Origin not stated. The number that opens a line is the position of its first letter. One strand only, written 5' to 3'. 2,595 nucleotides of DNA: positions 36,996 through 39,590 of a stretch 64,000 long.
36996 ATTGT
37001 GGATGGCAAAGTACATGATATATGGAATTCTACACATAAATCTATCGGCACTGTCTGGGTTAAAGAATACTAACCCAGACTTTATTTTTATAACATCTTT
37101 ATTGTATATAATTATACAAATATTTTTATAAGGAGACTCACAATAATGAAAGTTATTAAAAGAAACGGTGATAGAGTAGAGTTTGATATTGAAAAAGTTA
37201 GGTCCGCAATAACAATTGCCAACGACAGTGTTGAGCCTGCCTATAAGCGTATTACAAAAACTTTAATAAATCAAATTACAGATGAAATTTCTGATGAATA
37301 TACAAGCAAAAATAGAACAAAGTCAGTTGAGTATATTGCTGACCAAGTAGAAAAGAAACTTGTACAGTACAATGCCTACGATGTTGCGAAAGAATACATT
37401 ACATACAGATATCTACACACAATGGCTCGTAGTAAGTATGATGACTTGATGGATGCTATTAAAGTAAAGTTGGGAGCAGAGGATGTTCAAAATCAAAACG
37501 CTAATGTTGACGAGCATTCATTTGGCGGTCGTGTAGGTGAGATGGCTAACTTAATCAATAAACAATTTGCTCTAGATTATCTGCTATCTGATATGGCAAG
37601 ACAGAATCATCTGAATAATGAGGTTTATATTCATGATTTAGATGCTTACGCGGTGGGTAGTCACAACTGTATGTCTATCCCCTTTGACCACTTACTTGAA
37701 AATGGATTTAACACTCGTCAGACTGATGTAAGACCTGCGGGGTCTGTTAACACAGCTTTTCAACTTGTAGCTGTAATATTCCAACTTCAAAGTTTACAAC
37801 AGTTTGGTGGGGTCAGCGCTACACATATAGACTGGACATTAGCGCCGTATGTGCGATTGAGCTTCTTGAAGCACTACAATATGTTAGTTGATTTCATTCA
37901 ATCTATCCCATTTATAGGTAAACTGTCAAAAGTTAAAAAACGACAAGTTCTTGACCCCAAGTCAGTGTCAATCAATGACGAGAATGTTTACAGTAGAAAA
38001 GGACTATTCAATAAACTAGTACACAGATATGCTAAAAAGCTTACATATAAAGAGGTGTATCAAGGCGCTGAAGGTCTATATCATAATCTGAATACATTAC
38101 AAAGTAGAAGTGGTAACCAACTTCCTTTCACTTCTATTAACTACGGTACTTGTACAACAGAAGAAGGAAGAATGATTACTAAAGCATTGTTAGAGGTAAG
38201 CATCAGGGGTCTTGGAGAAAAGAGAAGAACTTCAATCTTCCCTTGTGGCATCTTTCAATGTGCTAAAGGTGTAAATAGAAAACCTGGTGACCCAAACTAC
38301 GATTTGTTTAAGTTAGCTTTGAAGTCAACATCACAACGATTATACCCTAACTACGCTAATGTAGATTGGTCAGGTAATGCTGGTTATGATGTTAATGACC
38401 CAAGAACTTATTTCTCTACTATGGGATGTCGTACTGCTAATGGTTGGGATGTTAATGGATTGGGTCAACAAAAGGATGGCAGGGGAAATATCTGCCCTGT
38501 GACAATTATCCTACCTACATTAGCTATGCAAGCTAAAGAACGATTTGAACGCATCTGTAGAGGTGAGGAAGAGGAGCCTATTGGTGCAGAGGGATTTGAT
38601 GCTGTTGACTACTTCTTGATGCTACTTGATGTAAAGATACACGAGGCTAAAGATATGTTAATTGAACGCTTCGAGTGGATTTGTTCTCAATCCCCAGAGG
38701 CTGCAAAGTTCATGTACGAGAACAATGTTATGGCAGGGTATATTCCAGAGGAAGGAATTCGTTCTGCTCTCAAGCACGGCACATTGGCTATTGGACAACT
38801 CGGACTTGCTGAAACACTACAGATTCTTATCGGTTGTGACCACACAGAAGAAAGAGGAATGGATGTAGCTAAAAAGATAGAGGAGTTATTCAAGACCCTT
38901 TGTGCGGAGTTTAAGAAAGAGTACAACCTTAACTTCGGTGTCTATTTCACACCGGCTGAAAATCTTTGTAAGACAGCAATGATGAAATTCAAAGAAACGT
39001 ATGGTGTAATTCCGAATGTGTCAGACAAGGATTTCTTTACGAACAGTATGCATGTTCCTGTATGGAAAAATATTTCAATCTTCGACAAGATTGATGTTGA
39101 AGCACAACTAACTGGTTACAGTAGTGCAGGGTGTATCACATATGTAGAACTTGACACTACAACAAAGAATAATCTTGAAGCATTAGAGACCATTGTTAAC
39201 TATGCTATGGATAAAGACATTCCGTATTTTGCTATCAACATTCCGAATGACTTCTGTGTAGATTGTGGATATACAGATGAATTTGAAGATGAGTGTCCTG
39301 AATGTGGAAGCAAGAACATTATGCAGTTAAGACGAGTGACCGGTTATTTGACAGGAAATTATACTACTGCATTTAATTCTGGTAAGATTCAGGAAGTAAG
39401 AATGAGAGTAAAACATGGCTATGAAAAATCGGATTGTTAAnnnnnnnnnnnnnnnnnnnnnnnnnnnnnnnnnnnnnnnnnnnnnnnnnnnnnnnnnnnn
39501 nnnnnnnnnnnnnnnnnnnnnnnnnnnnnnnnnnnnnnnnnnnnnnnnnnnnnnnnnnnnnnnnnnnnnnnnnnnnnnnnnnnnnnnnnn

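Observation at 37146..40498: FNT-family formate/nitrite channel gene inserted between nrdD and nrdG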

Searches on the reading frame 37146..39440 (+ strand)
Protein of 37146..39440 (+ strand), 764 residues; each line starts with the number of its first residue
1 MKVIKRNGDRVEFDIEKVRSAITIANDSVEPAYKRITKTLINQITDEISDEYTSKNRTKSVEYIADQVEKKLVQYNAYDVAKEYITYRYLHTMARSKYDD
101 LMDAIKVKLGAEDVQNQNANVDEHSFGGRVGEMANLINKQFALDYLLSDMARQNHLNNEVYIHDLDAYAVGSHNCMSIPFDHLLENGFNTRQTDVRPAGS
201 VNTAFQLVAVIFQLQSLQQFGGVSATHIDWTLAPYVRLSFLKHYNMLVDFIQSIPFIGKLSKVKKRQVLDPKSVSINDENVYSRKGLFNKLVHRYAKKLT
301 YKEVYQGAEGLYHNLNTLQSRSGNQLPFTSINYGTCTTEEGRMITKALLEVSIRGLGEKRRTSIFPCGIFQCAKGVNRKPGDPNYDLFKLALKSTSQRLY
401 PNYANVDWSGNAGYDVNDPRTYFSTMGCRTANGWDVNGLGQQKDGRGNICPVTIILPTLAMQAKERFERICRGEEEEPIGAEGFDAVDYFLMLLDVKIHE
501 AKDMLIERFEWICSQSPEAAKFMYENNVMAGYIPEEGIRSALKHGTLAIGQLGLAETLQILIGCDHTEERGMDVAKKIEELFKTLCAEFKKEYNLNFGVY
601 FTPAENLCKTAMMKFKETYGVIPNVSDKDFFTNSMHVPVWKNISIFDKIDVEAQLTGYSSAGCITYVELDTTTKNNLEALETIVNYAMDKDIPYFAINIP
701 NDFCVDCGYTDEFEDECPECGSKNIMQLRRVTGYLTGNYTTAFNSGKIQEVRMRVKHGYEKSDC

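Call 3: search_protein_families(library=pfam, proteins=[window:37146-39440:+], max_evalue=0.1)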
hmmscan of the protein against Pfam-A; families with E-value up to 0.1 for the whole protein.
window:37146-39440:+ (764 aa): 5 families
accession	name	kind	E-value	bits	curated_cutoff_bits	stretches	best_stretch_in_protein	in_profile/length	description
PF13597.11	NRDD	-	6.9e-146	487.6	26.2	1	118-757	2-562/562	Anaerobic ribonucleoside-triphosphate reductase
PF03477.21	ATP-cone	-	1.8e-16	60.9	25.8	1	1-92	1-87/88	ATP cone domain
PF01228.26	Gly_radical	-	1.4e-06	29.2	22.2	1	640-735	2-102/106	Glycine radical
PF11230.13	YjjI-like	-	3.6e-06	26.1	23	1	531-701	278-437/485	Glycyl radical enzyme YjjI-like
PF06869.18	DUF1258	-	0.04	13.9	33.1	1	702-761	17-75/253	Protein of unknown function (DUF1258)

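Call 4: search_protein_families(library=ncbifam, proteins=[window:37146-39440:+], max_evalue=0.1)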
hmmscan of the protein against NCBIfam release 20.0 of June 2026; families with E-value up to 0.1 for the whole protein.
window:37146-39440:+ (764 aa): 16 families
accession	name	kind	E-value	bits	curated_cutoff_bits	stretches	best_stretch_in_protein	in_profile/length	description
NF005497.0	PRK07111.1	equivalog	5.8e-189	630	764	1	2-758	4-744/746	anaerobic ribonucleoside triphosphate reductase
NF006732.0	PRK09263.1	equivalog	1.6e-139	466.5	657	1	1-758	3-706/712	anaerobic ribonucleoside-triphosphate reductase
TIGR02487.1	NrdD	equivalog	2.8e-139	465.3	326.35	2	290-757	143-581/581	anaerobic ribonucleoside-triphosphate reductase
NF011292.0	PRK14704.1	equivalog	1.2e-138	463.4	736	2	287-757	164-617/618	anaerobic ribonucleoside triphosphate reductase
NF006126.0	PRK08270.1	equivalog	3e-50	171.2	548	2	2-244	4-243/684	ribonucleoside triphosphate reductase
NF006127.0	PRK08271.1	equivalog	1e-23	83.7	545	2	547-754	421-624/631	anaerobic ribonucleoside-triphosphate reductase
NF006358.0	PRK08579.1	equivalog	8.1e-23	80.4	585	2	548-756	406-621/624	anaerobic ribonucleoside triphosphate reductase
TIGR02827.1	RNR_anaer_Bdell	equivalog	3.1e-20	72.2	568.3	1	542-754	388-594/596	anaerobic ribonucleoside-triphosphate reductase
NF009028.0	PRK12364.1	equivalog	4.8e-15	54.6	1377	1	1-138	1-133/842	ribonucleoside-diphosphate reductase subunit alpha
NF005544.0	PRK07207.1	equivalog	7.3e-10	37.3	965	1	1-151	34-190/965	ribonucleoside-diphosphate reductase subunit alpha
NF005010.0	PRK06406.1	subfamily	6.6e-08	31.3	1125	1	1-99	5-103/771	vitamin B12-dependent ribonucleotide reductase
NF009029.0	PRK12365.1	equivalog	1.9e-07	29.4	1350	1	2-104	119-227/1046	ribonucleoside-diphosphate reductase subunit alpha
NF006207.0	PRK08332.1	equivalog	3.5e-06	24.5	2400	1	2-96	5-97/1684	vitamin B12-dependent ribonucleotide reductase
TIGR04040.1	glycyl_YjjI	hypoth_equivalog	0.00014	20.5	498.3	1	521-701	278-449/497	YjjI family glycine radical enzyme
TIGR00244.1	TIGR00244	equivalog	0.034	14.2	124.65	1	2-66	50-113/147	transcriptional regulator NrdR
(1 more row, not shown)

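Call 5: search_protein_families(library=phrogs, proteins=[window:37146-39440:+], max_evalue=0.01)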
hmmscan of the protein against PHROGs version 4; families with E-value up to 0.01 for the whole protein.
window:37146-39440:+ (764 aa): 4 families
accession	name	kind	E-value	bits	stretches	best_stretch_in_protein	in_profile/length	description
phrog_487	-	moron, auxiliary metabolic gene and host takeover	3.9e-189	631.3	1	1-760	4-715/718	NrdD-like anaerobic ribonucleotide reductase large subunit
phrog_4218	-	DNA, RNA and nucleotide metabolism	1.4e-70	239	1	424-757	9-332/333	anaerobic ribonucleoside reductase large subunit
phrog_29160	-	DNA, RNA and nucleotide metabolism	1.5e-32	114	1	604-759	2-157/158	anaerobic ribonucleoside reductase large subunit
phrog_26446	-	DNA, RNA and nucleotide metabolism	3e-24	86.1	1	575-739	204-372/761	anaerobic ribonucleoside reductase large subunit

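Call 33: search_solved_structures(query=window:37146-39437:+, max_evalue=0.00001, show_alignments=0)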
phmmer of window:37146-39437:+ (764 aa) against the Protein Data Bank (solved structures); distinct sequences matched with E-value up to 0.00001: 5.
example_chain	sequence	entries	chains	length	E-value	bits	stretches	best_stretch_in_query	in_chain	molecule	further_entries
8p23_A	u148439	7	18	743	1.8e-115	390.2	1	3-757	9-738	Anaerobic ribonucleoside-triphosphate reductase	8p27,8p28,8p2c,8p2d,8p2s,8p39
9d3x_A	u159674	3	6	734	3.6e-86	293.3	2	293-757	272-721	Anaerobic ribonucleoside-triphosphate reductase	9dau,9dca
1h78_A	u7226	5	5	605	7.8e-71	242.6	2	294-757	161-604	ANAEROBIC RIBONUCLEOTIDE-TRIPHOSPHATE REDUCTASE LARGE CHAIN | ANAEROBIC RIBONUCLEOTIDE-TRIPHOSPHATE REDUCTASE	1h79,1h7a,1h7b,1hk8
4coi_A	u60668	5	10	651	9.4e-10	40.7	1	556-746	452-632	ANAEROBIC RIBONUCLEOSIDE-TRIPHOSPHATE REDUCTASE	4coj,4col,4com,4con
4u3e_A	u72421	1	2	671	1e-09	40.5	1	556-746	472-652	Ribonucleoside triphosphate reductase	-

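Call 34: search_solved_structures(query=window:37146-39437:+, max_evalue=1e-30, show_alignments=3)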
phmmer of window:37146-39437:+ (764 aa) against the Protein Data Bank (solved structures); distinct sequences matched with E-value up to 1e-30: 3.
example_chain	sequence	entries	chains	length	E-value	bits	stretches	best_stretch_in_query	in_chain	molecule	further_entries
8p23_A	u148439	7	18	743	1.8e-115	390.2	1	3-757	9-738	Anaerobic ribonucleoside-triphosphate reductase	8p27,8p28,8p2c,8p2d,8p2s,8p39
9d3x_A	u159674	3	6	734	3.6e-86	293.3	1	293-757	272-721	Anaerobic ribonucleoside-triphosphate reductase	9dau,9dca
1h78_A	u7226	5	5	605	7.8e-71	242.6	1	294-757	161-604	ANAEROBIC RIBONUCLEOTIDE-TRIPHOSPHATE REDUCTASE LARGE CHAIN | ANAEROBIC RIBONUCLEOTIDE-TRIPHOSPHATE REDUCTASE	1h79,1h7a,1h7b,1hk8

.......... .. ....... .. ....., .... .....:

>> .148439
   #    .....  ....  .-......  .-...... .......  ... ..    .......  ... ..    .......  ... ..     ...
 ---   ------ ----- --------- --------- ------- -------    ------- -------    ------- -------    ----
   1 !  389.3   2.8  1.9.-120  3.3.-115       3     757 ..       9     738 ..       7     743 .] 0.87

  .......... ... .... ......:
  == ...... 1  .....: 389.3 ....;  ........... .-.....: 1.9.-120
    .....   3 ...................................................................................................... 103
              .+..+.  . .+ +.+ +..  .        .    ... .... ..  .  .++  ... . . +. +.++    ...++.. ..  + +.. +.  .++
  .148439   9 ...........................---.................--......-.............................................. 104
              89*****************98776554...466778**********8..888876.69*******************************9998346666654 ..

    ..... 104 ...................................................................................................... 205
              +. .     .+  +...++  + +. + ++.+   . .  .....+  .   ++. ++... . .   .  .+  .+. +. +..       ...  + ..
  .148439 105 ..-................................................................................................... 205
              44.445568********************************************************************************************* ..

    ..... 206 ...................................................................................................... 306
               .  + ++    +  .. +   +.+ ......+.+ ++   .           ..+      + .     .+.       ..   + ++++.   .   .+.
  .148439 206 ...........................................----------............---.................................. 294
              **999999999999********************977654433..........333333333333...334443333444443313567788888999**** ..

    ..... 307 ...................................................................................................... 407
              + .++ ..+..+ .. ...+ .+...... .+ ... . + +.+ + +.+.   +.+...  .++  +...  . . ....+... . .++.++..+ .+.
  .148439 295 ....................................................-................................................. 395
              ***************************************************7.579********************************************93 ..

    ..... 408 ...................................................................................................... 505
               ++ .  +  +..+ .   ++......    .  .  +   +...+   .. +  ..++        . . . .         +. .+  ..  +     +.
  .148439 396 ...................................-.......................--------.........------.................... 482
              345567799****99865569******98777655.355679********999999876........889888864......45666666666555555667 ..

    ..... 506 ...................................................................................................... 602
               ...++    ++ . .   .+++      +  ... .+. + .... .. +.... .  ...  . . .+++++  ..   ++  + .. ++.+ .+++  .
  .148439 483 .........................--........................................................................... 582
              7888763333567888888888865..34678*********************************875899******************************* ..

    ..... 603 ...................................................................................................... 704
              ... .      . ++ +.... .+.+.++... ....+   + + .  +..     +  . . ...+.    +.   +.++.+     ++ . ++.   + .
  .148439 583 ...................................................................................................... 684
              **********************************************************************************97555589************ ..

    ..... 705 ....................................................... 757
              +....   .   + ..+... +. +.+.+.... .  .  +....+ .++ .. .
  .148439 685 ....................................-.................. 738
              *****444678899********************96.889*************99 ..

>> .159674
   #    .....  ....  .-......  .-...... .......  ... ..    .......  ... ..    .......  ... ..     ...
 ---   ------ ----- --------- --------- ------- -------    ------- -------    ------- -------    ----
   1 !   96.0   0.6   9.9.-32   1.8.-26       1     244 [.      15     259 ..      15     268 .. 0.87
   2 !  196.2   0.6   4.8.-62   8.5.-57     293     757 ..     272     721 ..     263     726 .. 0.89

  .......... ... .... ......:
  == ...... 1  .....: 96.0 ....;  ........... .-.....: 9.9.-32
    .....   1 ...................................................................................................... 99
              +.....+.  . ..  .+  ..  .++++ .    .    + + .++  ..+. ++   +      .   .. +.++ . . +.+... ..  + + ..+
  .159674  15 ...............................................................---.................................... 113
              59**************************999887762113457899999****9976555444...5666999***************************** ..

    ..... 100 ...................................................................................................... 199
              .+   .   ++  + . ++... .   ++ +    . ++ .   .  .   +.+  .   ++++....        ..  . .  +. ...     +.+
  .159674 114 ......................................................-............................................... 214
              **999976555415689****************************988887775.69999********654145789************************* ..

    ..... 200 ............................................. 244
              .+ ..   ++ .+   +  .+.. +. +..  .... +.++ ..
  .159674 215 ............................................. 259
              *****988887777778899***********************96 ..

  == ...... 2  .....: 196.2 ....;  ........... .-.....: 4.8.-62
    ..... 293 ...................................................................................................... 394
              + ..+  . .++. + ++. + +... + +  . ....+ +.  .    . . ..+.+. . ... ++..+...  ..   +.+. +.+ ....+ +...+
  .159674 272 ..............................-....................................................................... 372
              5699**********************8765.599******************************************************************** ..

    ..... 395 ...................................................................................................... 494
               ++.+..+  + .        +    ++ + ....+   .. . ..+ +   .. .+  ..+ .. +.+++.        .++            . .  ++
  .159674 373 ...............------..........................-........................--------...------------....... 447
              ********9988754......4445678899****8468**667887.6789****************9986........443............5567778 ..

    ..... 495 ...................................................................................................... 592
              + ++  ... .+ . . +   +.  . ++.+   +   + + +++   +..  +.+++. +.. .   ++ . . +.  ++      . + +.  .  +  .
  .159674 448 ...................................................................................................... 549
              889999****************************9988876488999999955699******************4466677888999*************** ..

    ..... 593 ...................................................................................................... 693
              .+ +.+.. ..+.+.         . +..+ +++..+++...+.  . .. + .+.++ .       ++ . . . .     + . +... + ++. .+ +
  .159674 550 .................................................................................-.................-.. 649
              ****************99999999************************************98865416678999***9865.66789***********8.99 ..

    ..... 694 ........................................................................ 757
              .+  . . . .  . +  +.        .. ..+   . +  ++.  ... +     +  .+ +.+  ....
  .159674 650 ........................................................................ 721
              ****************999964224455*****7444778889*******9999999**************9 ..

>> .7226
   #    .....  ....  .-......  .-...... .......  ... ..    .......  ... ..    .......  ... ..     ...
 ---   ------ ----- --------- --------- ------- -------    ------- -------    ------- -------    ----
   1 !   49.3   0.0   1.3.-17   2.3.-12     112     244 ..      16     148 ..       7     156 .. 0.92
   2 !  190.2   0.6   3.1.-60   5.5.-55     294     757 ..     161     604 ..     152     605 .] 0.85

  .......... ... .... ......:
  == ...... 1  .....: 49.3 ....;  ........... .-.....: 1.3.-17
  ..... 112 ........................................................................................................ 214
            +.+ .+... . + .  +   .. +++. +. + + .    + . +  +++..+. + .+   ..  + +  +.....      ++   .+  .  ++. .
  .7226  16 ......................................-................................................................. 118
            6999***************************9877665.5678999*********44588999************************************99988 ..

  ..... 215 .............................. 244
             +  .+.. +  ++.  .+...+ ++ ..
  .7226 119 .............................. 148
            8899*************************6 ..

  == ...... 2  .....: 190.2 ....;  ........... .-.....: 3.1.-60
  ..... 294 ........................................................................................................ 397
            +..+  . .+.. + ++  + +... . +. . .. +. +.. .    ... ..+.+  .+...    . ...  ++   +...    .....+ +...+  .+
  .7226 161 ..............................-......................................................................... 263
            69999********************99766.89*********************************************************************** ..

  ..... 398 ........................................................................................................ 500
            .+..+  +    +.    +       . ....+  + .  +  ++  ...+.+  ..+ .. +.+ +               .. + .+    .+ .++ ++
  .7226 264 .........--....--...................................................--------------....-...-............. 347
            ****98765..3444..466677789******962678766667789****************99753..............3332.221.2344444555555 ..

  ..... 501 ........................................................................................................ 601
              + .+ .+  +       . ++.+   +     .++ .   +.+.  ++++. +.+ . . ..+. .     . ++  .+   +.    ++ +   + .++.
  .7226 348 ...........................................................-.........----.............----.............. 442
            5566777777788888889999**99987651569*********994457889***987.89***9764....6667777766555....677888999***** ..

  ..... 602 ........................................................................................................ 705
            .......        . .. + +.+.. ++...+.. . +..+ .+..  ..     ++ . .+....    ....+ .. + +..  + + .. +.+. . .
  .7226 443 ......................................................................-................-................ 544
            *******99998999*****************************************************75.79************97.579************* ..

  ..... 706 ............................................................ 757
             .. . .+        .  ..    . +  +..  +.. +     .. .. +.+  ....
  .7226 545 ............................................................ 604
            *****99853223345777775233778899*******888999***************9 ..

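Call 57: find_related_loci(query=window:37146-39437:+, collection=viral_contigs, flank=5000)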
Query window:37146-39437:+ (764 aa) in viral_contigs; peptide patterns used: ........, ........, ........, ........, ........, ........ (x = any residue, [..] = any of these).
597 stretches matched a pattern (row limit reached: there are more); 591 encode a relative of the query (tblastn E <= 1e-3); the best 80 are kept; 80 distinct loci.
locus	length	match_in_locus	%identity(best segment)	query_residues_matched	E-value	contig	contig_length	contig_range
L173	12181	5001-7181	68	1-757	0e+0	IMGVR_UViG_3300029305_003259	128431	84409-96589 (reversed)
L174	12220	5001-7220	67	1-757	0e+0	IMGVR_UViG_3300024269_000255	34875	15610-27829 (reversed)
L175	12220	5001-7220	67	1-757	0e+0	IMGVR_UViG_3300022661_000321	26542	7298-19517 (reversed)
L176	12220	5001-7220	67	1-757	0e+0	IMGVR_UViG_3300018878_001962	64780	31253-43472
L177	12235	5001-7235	68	1-757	0e+0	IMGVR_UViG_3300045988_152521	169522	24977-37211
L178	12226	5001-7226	67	1-764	0e+0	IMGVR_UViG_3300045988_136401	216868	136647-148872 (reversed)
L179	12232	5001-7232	66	1-757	0e+0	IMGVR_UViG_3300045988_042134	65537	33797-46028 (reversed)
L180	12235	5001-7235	67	1-757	0e+0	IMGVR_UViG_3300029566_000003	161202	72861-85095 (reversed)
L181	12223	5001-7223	67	1-761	0e+0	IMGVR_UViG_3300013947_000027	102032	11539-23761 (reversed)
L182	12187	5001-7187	67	3-757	0e+0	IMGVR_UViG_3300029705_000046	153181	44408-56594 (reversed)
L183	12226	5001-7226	67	1-757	0e+0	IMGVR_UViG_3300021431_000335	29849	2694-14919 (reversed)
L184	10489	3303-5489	67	3-757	0e+0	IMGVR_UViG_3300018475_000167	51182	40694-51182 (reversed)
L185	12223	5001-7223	66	1-758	0e+0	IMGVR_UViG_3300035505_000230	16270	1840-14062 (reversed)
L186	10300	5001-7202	66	2-757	0e+0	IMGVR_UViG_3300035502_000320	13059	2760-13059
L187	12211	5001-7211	65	1-757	0e+0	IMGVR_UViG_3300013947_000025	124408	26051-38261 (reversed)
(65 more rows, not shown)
